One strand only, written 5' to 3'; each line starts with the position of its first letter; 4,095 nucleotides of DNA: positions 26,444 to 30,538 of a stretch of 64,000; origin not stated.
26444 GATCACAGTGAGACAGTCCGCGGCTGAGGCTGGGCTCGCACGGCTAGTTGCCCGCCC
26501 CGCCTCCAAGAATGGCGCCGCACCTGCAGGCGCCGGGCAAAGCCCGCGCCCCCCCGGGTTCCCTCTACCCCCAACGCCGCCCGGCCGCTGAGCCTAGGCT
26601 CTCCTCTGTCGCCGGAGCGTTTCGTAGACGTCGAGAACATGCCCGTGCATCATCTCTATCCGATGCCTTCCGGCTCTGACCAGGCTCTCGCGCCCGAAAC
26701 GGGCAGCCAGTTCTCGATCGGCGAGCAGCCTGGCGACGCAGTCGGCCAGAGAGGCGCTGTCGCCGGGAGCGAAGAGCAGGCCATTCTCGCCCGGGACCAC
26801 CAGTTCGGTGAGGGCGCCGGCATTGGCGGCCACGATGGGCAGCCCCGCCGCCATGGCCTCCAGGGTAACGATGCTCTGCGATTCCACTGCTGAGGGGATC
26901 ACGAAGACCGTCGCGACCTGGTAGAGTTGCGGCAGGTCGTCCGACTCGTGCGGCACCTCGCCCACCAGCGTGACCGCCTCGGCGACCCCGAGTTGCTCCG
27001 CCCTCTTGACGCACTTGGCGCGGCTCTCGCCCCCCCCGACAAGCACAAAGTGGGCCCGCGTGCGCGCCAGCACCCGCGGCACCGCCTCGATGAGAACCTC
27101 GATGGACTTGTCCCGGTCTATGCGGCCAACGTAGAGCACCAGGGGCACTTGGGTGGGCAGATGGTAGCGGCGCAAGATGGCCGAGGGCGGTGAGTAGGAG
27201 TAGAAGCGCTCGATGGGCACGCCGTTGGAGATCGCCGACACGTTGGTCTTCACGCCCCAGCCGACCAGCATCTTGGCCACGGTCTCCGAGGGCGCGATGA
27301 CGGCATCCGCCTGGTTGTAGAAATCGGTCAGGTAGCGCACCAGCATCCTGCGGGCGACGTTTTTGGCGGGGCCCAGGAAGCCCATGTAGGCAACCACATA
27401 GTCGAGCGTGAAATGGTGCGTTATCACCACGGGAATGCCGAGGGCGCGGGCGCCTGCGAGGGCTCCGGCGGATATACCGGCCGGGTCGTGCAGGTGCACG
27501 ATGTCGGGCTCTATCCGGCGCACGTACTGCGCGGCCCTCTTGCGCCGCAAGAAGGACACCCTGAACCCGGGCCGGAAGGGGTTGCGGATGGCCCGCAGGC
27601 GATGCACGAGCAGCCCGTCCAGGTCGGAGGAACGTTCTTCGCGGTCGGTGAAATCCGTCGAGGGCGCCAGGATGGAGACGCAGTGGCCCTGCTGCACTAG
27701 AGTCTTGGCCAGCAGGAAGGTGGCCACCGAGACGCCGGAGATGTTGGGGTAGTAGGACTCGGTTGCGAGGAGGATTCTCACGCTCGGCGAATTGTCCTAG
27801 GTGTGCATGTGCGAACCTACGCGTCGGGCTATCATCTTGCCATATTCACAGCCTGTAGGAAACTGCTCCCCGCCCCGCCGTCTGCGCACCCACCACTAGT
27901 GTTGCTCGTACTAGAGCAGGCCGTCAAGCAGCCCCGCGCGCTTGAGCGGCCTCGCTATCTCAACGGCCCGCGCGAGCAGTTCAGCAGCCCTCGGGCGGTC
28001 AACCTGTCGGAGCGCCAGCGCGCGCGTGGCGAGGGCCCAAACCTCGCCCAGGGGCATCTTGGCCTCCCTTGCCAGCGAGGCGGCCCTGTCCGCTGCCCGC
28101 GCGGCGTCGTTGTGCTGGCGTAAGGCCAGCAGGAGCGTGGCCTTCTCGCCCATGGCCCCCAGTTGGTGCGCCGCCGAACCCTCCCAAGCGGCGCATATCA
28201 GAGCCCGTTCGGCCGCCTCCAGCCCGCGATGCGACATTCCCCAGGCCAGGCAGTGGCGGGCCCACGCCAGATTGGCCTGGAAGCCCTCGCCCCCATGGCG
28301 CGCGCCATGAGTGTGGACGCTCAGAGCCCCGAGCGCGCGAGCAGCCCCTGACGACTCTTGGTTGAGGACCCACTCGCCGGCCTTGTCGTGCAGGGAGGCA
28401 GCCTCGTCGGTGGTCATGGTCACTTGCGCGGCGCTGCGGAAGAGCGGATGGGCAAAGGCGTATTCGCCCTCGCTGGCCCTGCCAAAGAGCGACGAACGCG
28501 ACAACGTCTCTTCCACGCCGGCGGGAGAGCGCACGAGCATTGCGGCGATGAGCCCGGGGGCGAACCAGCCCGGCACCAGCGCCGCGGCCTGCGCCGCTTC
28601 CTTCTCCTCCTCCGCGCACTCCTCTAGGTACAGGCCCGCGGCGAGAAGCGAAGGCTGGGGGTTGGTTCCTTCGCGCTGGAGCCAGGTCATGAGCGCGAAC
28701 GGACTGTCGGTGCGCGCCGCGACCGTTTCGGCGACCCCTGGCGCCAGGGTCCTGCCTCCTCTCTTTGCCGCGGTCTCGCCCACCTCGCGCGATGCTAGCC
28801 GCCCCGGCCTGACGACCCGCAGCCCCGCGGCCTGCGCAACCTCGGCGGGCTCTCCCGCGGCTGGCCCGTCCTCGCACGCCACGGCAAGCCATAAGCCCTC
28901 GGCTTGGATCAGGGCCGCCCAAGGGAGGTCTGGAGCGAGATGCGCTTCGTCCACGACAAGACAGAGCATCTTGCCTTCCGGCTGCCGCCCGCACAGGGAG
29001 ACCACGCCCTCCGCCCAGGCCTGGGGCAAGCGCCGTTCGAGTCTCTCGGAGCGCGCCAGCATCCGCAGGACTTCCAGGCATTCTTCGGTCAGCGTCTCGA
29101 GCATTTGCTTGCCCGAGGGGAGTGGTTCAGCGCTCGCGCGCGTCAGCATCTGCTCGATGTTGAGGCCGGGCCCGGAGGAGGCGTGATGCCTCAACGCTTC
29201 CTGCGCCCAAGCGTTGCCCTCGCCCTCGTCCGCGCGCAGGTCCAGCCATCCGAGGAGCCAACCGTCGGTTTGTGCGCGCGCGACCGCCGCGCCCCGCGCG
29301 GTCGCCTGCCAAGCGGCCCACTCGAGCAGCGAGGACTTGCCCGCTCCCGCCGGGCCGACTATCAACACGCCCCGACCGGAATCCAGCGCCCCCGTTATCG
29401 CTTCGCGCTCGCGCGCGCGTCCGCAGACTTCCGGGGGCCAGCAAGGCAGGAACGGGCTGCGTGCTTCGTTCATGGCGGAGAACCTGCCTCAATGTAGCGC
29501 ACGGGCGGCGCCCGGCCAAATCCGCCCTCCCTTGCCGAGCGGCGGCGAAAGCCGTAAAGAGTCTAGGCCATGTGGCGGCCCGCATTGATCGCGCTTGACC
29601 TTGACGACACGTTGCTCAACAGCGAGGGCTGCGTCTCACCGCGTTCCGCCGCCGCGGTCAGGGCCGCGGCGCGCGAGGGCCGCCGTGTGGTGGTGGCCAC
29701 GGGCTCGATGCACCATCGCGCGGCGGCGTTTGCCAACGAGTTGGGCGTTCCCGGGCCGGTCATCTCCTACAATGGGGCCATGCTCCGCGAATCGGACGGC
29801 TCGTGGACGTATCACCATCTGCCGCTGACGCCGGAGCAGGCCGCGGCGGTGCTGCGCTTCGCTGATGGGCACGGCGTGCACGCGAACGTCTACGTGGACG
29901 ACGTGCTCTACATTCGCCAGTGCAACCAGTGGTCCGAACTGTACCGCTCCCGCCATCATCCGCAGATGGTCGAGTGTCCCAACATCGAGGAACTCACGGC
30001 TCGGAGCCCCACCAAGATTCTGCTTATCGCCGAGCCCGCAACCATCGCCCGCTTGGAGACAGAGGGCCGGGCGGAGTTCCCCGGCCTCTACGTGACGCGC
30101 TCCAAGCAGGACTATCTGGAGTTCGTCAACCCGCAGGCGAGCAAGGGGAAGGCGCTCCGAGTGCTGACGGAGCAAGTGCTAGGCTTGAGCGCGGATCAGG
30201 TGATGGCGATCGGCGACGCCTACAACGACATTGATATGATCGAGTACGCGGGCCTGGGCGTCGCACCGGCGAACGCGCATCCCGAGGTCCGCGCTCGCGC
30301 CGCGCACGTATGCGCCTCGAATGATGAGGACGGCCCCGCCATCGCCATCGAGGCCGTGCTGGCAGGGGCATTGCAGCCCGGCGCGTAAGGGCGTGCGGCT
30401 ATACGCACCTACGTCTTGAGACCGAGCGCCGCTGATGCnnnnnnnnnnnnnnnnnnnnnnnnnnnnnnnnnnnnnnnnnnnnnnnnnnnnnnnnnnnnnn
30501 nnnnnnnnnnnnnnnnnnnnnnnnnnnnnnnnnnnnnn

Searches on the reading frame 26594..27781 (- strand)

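Call 25: search_protein_families(library=pfam, proteins=[window:26594-27781:-], max_evalue=0.001)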
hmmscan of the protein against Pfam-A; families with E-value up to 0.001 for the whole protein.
window:26594-27781:- (395 aa): 8 families
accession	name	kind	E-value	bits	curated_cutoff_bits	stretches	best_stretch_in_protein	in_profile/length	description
PF00534.26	Glycos_transf_1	-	2.2e-40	138.4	26.4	1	207-365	10-168/172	Glycosyl transferases group 1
PF13692.12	Glyco_trans_1_4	-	3.2e-40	138.1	27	1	213-355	2-142/142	Glycosyl transferases group 1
PF13439.12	Glyco_transf_4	-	6.3e-36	124.4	28.5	1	14-192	1-170/170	Glycosyltransferase Family 4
PF13579.12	Glyco_trans_4_4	-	1.5e-22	81.1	29.7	1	15-187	1-158/158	Glycosyl transferase 4-like domain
PF20706.3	GT4-conflict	-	1.6e-09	37.7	26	1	6-321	4-313/385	Family 4 Glycosyltransferase in conflict systems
PF13524.12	Glyco_trans_1_2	-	1.8e-07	31.6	25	1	243-379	15-133/144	Glycosyl transferase-like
PF13477.12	Glyco_trans_4_2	-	3e-06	27.9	23.4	1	20-124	12-108/139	Glycosyl transferase 4-like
PF08323.17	Glyco_transf_5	-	0.0004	20.6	22.7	0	2-123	1-166/239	Starch synthase catalytic domain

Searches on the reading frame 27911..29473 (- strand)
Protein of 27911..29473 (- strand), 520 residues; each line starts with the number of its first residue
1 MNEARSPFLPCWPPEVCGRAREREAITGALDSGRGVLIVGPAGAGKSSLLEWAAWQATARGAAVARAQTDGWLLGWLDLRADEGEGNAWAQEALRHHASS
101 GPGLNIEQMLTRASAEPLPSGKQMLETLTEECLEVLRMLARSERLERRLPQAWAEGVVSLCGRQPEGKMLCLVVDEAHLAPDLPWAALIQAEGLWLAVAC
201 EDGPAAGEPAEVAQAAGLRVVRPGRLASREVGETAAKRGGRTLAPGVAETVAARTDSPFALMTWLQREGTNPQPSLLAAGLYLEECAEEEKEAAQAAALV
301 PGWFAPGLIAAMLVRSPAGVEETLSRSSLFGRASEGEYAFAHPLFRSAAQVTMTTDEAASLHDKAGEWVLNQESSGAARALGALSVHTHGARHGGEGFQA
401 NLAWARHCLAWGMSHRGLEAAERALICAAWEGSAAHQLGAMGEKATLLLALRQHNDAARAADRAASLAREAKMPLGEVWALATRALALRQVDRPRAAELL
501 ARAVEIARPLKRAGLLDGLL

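Call 4: search_protein_families(library=pfam, proteins=[window:27911-29473:-], max_evalue=0.01)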
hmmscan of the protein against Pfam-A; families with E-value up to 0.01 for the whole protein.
window:27911-29473:- (520 aa): 5 families
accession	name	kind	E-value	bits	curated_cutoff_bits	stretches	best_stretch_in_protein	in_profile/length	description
PF13191.12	AAA_16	-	9.9e-10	39.6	32.6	1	16-188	2-152/167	AAA ATPase domain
PF20703.3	nSTAND1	-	0.00062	19.9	27.1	1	17-51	17-51/379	Novel STAND NTPase 1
PF13401.12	AAA_22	-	0.0021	18.8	27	1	35-180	7-96/130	AAA domain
PF13604.12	AAA_30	-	0.0078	16.4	27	1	23-65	7-50/191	AAA domain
PF25199.1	nSTAND_NTPase5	-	0.009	16.3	34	0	32-66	40-75/145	Novel STAND NTPase 5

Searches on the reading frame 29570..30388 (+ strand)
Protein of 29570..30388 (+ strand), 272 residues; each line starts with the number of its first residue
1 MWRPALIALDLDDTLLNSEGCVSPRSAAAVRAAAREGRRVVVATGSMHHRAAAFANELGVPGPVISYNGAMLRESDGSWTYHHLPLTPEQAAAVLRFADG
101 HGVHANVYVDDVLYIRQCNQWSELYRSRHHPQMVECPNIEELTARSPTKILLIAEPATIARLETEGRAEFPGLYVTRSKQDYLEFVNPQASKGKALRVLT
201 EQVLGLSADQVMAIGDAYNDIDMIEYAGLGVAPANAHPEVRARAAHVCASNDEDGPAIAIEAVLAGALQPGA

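Call 4: search_protein_families(library=pfam, proteins=[window:29570-30388:+], max_evalue=0.01)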
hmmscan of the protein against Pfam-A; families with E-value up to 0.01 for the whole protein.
window:29570-30388:+ (272 aa): 4 families
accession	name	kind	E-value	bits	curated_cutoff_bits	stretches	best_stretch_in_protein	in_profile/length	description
PF08282.18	Hydrolase_3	-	1.8e-53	182.3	20.9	1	7-257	1-252/255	haloacid dehalogenase-like hydrolase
PF05116.19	S6PP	-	4.7e-11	43.2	20.3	1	178-240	152-214/247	Sucrose-6F-phosphate phosphohydrolase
PF00702.32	Hydrolase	-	6.5e-09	36.9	26.4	1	202-228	165-191/191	haloacid dehalogenase-like hydrolase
PF12710.13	HAD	-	3.3e-06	28.1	27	1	23-82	87-142/189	haloacid dehalogenase-like hydrolase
